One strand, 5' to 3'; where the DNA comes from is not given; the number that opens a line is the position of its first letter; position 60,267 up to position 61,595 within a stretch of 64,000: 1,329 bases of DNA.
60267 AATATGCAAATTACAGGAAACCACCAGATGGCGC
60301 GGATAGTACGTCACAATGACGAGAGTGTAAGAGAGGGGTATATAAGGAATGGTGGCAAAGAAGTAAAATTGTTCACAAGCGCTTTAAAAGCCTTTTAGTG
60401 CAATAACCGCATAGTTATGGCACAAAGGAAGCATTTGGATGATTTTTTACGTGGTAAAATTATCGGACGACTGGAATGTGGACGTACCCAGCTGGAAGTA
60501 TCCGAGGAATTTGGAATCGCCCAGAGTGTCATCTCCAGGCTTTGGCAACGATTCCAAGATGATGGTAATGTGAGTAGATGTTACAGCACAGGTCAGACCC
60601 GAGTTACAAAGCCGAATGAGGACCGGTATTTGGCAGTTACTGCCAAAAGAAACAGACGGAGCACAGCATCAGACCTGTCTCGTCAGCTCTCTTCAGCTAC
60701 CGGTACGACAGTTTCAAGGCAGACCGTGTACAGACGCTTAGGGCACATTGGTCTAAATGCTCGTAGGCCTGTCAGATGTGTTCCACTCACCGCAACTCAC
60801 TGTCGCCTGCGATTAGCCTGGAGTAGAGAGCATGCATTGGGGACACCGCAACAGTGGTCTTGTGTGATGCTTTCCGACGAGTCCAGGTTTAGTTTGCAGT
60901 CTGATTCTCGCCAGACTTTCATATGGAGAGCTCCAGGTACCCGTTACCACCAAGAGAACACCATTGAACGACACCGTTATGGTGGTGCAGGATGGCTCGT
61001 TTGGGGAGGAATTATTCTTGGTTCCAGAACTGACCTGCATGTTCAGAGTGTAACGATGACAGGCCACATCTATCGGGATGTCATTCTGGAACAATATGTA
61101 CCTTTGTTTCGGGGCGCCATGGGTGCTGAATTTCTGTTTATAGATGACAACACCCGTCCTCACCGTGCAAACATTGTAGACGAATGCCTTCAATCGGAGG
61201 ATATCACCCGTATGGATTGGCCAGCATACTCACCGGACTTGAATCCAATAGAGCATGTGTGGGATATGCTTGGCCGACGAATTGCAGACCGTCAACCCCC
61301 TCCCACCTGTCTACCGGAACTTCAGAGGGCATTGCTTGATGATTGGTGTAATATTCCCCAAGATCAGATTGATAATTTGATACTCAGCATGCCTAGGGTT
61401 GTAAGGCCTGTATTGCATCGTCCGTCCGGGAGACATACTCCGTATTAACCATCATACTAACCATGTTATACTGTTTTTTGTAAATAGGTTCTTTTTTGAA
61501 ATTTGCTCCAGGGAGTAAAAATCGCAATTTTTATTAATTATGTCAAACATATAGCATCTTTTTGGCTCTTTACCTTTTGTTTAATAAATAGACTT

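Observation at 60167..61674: Apparently intact, possibly active Tc1 (DD34E) transposon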

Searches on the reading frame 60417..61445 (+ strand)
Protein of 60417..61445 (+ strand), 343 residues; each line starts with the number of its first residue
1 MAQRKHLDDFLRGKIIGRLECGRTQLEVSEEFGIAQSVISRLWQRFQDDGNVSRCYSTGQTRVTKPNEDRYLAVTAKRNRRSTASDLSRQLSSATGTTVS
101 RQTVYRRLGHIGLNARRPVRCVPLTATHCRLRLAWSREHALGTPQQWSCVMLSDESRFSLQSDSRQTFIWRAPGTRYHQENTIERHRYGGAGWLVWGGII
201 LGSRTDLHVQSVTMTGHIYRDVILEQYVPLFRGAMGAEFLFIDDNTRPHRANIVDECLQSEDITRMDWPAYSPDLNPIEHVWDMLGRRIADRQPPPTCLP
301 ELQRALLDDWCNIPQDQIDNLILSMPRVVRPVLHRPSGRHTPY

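Call 4: search_protein_families(library=pfam, proteins=[window:60417-61445:+], max_evalue=0.01)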
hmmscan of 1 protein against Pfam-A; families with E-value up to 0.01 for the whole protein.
window:60417-61445:+ (343 aa): 4 families
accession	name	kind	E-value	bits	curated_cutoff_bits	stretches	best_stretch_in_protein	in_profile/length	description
PF01498.24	HTH_Tnp_Tc3_2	-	2.5e-17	63.3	31.5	1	69-139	1-70/72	Transposase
PF13358.12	DDE_3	-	4.7e-13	49.7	28.6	1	151-293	3-137/146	DDE superfamily endonuclease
PF13565.12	HTH_32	-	0.00056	20.8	33.7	1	39-108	2-73/73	Homeodomain-like domain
PF01381.28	HTH_3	-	0.0037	17.7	23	0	18-42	5-29/55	Helix-turn-helix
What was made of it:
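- On Tc1/mariner superfamily, DD34E (Tc1) family: Pfam HTH_Tnp_Tc3_2 at 2.5e-17 (residues 69-139), with weak HTH_32 and HTH_3 matches over residues 18-108 (call 4).
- Checked: Pfam finds HTH_Tnp_Tc3_2 (2.5e-17) and DDE_3 (4.7e-13) (call 4).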

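Call 5: search_solved_structures(query=window:60417-61445:+, max_evalue=0.01, show_alignments=3)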
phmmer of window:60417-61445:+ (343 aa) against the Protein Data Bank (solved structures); distinct sequences matched with E-value up to 0.01: 1.
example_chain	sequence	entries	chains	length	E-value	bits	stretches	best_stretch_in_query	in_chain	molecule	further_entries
5cr4_A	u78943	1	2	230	5.4e-26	94.6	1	124-331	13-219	Sleeping Beauty transposase, SB100X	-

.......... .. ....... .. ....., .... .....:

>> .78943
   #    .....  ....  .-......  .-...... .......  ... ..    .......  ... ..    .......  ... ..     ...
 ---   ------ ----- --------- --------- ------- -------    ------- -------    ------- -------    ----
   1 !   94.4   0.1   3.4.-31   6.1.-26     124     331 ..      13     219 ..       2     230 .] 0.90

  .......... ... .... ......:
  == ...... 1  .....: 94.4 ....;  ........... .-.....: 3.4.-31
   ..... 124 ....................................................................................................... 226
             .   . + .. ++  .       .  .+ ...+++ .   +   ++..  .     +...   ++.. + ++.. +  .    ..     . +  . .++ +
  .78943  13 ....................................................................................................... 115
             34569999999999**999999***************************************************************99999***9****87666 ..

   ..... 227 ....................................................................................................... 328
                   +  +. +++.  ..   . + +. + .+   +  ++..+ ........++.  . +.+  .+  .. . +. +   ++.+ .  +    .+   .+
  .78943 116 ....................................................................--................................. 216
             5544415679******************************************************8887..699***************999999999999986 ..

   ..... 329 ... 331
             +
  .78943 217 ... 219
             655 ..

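Call 7: find_homologous_proteins(query=window:60417-61445:+, max_evalue=1e-10)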
Query window:60417-61445:+ (343 aa): 6698 proteins with E <= 1e-10 among 8000 candidates; the best 120 are listed.
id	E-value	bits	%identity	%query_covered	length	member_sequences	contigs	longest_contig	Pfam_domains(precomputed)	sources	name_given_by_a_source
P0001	1.6e-209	713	91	100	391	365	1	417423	PF01498.25,PF13358.13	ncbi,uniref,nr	ncbi:Transposable element Tcb1 transposase [Araneus ventricosus]|uniref:Transposable element Tcb1 tr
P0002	5.4e-208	708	90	100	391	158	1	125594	PF01498.25,PF13358.13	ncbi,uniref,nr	ncbi:Transposable element Tcb2 transposase [Araneus ventricosus]|uniref:Transposable element Tcb2 tr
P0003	1.6e-207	706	93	95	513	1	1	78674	PF01498.25,PF13565.13,PF13358.13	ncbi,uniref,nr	ncbi:Transposable element Tcb2 transposase [Araneus ventricosus]|uniref:Transposable element Tcb2 tr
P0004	1.2e-204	697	88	100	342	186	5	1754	PF01498.25,PF13565.13,PF13358.13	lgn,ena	-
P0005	2.3e-200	683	78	82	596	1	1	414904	PF01498.25,PF13358.13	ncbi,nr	ncbi:transposable element Tcb1 transposase [Trichonephila clavipes]|nr:transposable element Tcb1 tra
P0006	1.3e-195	667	86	100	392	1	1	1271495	PF01498.25,PF13565.13,PF13358.13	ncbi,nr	ncbi:transposable element Tcb1 transposase [Trichonephila clavipes]|nr:transposable element Tcb1 tra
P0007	2.4e-195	666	85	100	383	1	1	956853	PF01498.25,PF13358.13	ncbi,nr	ncbi:transposable element Tcb1 transposase [Trichonephila clavipes]|nr:transposable element Tcb1 tra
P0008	9.6e-194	661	86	100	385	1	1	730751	PF01498.25,PF13358.13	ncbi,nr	ncbi:transposable element Tcb1 transposase [Trichonephila clavipes]|nr:transposable element Tcb1 tra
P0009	1.8e-193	660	86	100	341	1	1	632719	PF01498.25,PF13358.13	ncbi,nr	ncbi:transposable element Tcb1 transposase [Trichonephila clavipes]|nr:transposable element Tcb1 tra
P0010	3.0e-193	660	84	100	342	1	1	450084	PF01498.25,PF13358.13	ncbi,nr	ncbi:transposable element Tcb1 transposase [Trichonephila clavipes]|nr:transposable element Tcb1 tra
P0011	6.8e-193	658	85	100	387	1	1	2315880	PF01498.25,PF13358.13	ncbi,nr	ncbi:transposable element Tcb1 transposase [Trichonephila clavipes]|nr:transposable element Tcb1 tra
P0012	1.1e-192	658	89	95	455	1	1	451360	PF01498.25,PF13358.13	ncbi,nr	ncbi:transposable element Tcb2 transposase [Trichonephila clavipes]|nr:transposable element Tcb2 tra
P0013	4.4e-192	656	85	100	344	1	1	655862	PF01498.25,PF13358.13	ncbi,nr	ncbi:transposable element Tcb1 transposase [Trichonephila clavipes]|nr:transposable element Tcb1 tra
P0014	9.8e-192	655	75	95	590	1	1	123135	PF01498.25,PF13358.13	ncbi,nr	ncbi:transposable element Tc3 transposase [Trichonephila clavipes]|nr:transposable element Tc3 trans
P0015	2.3e-191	653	87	97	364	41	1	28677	PF01498.25,PF13565.13,PF13358.13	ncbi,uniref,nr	ncbi:Transposable element Tcb1 transposase [Araneus ventricosus]|uniref:Transposable element Tcb1 tr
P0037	2.0e-181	621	93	84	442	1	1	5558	PF01498.25,PF13358.13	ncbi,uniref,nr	ncbi:Transposable element Tcb1 transposase [Araneus ventricosus]|uniref:Transposable element Tcb1 tr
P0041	6.4e-181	619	89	88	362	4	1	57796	PF01498.25,PF13565.13,PF13358.13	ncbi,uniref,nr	ncbi:Transposable element Tcb2 transposase [Araneus ventricosus]|uniref:Transposable element Tcb2 tr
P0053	2.8e-176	604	91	84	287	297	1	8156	PF01498.25,PF13565.13,PF13358.13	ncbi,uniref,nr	ncbi:Transposable element Tcb2 transposase [Araneus ventricosus]|uniref:Transposable element Tcb2 tr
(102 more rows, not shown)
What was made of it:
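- Family membership and abundance: 6,698 proteins at E<=1e-10, with top hits in A. ventricosus, T. clavipes and S. mimosarum at up to 93% aa identity (call 7).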

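Call 8: find_encoding_contigs(protein=window:60417-61445:+, flank=3000, max_places=10)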
Protein window:60417-61445:+ (343 aa): no gene with exactly this product is on record in the collection.
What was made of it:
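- Tried and rejected: Nothing is on record (call 8).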

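Call 11: find_encoding_contigs(protein=P0004, flank=1500, max_places=10)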
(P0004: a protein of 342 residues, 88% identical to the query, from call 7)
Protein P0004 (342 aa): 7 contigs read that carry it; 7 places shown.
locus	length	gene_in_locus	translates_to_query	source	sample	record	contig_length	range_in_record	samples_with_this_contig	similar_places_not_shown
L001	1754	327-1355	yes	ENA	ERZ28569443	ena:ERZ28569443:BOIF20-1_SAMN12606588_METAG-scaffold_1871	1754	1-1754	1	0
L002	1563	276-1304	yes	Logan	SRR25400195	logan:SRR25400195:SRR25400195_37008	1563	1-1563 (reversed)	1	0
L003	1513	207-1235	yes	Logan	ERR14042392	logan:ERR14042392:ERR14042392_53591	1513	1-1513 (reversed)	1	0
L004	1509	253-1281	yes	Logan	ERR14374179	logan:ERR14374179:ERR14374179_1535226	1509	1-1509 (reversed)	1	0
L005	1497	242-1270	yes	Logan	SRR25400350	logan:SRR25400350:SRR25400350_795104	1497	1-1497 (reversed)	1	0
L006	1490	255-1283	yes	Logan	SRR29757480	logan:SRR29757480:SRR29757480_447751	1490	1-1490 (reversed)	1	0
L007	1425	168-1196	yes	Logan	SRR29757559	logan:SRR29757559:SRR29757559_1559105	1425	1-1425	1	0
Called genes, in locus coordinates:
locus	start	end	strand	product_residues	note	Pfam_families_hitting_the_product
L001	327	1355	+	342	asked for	PF13565:HTH_32 (weak), PF01498:HTH_Tnp_Tc3_2, PF13358:DDE_3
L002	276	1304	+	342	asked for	PF13565:HTH_32 (weak), PF01498:HTH_Tnp_Tc3_2, PF13358:DDE_3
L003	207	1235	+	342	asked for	PF13565:HTH_32 (weak), PF01498:HTH_Tnp_Tc3_2, PF13358:DDE_3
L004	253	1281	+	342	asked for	PF13565:HTH_32 (weak), PF01498:HTH_Tnp_Tc3_2, PF13358:DDE_3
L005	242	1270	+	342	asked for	PF13565:HTH_32 (weak), PF01498:HTH_Tnp_Tc3_2, PF13358:DDE_3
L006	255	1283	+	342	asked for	PF13565:HTH_32 (weak), PF01498:HTH_Tnp_Tc3_2, PF13358:DDE_3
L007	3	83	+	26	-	?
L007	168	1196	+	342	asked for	PF13565:HTH_32 (weak), PF01498:HTH_Tnp_Tc3_2, PF13358:DDE_3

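Call 12: find_encoding_contigs(protein=P0001, flank=1500, max_places=10)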
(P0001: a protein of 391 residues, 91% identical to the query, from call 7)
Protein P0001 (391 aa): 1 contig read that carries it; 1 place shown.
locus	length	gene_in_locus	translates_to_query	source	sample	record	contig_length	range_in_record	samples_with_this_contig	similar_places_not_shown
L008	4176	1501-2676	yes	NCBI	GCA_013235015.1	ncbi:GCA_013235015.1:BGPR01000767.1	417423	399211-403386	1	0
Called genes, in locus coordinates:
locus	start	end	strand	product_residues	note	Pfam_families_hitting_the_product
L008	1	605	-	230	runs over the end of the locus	PF00078:RVT_1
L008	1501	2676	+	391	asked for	PF01498:HTH_Tnp_Tc3_2, PF13358:DDE_3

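Call 27: search_solved_structures(query=A1, max_evalue=0.01, show_alignments=4)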
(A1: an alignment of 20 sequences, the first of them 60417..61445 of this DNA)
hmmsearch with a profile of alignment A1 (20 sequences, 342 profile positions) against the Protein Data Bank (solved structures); distinct sequences matched with E-value up to 0.01: 6.
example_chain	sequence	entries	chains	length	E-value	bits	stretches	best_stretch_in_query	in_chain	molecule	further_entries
5cr4_A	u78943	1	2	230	2.4e-29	105.5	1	124-342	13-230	Sleeping Beauty transposase, SB100X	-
4mda_A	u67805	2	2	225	1.9e-05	26.9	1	238-339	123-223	Mariner Mos1 transposase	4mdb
2f7t_A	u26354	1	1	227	1.9e-05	26.9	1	238-339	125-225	Mos1 transposase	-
3hos_A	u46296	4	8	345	2.4e-05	26.6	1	238-339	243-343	Transposable element mariner, complete cds | Mariner Mos1 transposase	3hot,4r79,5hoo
4u7b_A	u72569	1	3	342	0.0002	23.6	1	238-339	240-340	Mariner Mos1 transposase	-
5unk_A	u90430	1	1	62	0.0053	18.9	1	63-117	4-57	Sleeping Beauty transposase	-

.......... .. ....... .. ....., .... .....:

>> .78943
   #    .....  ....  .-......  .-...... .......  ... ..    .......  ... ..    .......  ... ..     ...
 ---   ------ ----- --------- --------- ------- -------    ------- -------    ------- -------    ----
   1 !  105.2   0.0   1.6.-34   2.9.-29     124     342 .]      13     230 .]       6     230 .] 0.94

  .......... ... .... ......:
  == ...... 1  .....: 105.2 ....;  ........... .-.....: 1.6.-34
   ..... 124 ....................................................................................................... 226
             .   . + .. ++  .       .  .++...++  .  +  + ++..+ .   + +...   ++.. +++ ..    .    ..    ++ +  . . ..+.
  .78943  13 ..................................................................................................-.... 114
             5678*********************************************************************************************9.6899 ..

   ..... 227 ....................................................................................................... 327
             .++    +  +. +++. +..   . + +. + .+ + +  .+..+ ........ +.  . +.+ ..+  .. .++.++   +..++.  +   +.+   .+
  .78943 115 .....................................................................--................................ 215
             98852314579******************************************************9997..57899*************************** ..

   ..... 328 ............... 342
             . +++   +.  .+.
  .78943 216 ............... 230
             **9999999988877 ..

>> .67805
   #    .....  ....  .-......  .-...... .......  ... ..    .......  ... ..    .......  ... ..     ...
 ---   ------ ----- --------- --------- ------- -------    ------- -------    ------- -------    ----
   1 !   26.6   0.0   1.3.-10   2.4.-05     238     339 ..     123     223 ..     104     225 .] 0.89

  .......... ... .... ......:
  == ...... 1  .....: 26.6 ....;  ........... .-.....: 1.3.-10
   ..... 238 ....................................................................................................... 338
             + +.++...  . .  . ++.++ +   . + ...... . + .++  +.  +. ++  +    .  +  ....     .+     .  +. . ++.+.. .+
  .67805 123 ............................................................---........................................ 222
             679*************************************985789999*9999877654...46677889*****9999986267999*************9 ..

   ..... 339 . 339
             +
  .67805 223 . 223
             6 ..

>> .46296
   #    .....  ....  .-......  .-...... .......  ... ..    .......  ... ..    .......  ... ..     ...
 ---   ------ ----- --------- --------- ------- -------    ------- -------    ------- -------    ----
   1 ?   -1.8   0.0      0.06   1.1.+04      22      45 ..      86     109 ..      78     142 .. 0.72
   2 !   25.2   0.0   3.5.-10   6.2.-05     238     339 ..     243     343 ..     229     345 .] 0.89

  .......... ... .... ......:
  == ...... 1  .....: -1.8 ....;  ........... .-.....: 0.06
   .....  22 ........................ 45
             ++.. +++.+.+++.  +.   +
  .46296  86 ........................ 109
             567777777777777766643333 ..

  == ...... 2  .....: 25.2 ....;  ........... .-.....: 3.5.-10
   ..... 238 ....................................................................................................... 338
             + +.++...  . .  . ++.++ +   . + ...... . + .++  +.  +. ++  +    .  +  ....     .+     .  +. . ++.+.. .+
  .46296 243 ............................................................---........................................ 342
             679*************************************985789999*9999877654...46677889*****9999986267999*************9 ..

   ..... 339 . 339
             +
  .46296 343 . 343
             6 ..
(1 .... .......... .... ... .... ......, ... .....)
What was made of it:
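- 61398..61424 (+): Frameshifted segment. A 1-bp deletion lies between 61397 and 61398, and a 4-bp insertion (CGTC tandem duplication) lies at 61419-61422. Nine out-of-frame codons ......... replace the consensus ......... The C-terminal motif aligns with SB100X and Mos1 (call 27).
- On Tc1/mariner superfamily, DD34E (Tc1) family: The columns align with the SB100X catalytic motifs (calls 5, 27). The family profile matches the SB DNA-binding-domain chain 5UNK at E=0.005 (call 27). The profile matches a Tc1-family structure (SB, 2.4e-29) far better than mariner Mos1 (1.9e-5) (call 27).
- Closest known: Sleeping Beauty transposase SB100X. Same: The SDE, DN and NPIE catalytic columns match, and the final PxR...G..T.Y motif aligns (calls 5, 27).
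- Closest known: Mos1 mariner transposase. Same: The C-terminal half of the catalytic domain aligns (E=1.9e-5), including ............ against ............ (call 27).
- The scrambled segment covers a motif that aligns with Mos1 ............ and SB100X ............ (call 27).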

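Call 39: find_encoding_contigs(protein=P0002, flank=1000, max_places=10)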
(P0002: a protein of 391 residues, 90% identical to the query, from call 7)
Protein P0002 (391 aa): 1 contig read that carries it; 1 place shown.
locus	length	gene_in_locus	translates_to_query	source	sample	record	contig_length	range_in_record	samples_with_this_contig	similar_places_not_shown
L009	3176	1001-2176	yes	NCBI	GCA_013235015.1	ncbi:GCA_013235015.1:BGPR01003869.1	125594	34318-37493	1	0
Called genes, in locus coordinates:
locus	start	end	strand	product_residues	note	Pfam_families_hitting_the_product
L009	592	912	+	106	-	PF13961:DUF4219 (weak)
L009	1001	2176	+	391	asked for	PF01498:HTH_Tnp_Tc3_2, PF13358:DDE_3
